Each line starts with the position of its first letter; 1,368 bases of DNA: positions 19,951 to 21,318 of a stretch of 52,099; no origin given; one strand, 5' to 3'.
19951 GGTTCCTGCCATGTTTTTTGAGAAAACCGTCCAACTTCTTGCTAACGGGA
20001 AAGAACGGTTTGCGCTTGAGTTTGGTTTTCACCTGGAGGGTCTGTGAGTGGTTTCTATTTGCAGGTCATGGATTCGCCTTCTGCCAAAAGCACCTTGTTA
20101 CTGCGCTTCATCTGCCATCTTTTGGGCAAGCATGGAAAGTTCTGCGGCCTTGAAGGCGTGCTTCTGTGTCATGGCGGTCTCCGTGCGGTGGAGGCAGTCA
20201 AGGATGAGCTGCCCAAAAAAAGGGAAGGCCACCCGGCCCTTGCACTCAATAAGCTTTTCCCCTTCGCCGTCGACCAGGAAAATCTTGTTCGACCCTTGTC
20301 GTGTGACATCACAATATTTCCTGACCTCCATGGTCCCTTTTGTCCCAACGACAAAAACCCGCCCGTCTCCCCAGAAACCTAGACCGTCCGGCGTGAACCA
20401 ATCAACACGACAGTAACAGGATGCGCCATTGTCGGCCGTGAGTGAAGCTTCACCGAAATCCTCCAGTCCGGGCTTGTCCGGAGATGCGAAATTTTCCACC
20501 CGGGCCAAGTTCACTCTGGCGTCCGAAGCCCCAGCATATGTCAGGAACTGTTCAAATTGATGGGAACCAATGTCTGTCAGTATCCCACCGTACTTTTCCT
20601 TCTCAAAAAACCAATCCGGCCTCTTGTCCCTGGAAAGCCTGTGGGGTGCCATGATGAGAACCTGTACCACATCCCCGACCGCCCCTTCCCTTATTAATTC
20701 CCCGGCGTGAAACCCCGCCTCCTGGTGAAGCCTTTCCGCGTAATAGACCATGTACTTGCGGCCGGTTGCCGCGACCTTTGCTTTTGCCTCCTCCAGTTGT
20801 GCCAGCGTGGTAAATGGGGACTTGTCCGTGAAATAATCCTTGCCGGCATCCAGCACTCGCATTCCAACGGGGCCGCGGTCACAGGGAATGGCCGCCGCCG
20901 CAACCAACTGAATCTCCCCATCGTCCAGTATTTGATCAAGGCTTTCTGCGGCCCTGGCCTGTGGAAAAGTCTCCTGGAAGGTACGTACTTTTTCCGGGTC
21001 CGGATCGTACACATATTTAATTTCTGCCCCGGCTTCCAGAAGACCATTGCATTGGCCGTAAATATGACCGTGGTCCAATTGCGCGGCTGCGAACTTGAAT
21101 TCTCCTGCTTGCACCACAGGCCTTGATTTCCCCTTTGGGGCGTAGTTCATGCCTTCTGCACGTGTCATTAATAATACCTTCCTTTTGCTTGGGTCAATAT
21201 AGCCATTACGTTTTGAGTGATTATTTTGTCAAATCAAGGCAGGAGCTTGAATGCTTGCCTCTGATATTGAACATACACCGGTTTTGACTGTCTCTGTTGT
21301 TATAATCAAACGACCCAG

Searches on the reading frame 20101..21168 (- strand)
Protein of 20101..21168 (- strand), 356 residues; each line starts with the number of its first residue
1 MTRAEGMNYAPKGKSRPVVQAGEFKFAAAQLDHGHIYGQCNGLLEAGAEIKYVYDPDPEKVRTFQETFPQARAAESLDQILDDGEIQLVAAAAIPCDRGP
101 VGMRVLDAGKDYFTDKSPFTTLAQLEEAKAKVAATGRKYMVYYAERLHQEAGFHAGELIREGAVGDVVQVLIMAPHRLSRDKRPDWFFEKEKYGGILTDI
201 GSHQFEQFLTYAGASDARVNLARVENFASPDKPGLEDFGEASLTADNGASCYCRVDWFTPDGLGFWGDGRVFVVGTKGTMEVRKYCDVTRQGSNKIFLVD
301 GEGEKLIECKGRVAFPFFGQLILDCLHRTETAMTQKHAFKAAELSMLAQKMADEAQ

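Call 46: search_protein_families(library=pfam, proteins=[window:20101-21168:-], max_evalue=0.01)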
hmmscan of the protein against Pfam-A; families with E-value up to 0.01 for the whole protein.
window:20101-21168:- (356 aa): 3 families
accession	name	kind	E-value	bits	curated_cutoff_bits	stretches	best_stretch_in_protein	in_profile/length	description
PF22725.1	GFO_IDH_MocA_C3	-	1.3e-18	67.6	27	1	155-281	4-124/124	GFO/IDH/MocA C-terminal domain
PF02894.22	GFO_IDH_MocA_C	-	3.2e-09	37.3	22.9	1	157-304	2-147/218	Oxidoreductase family, C-terminal alpha/beta domain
PF01408.29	GFO_IDH_MocA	-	7.7e-09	36.7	24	1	47-143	25-120/120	Oxidoreductase family, NAD-binding Rossmann fold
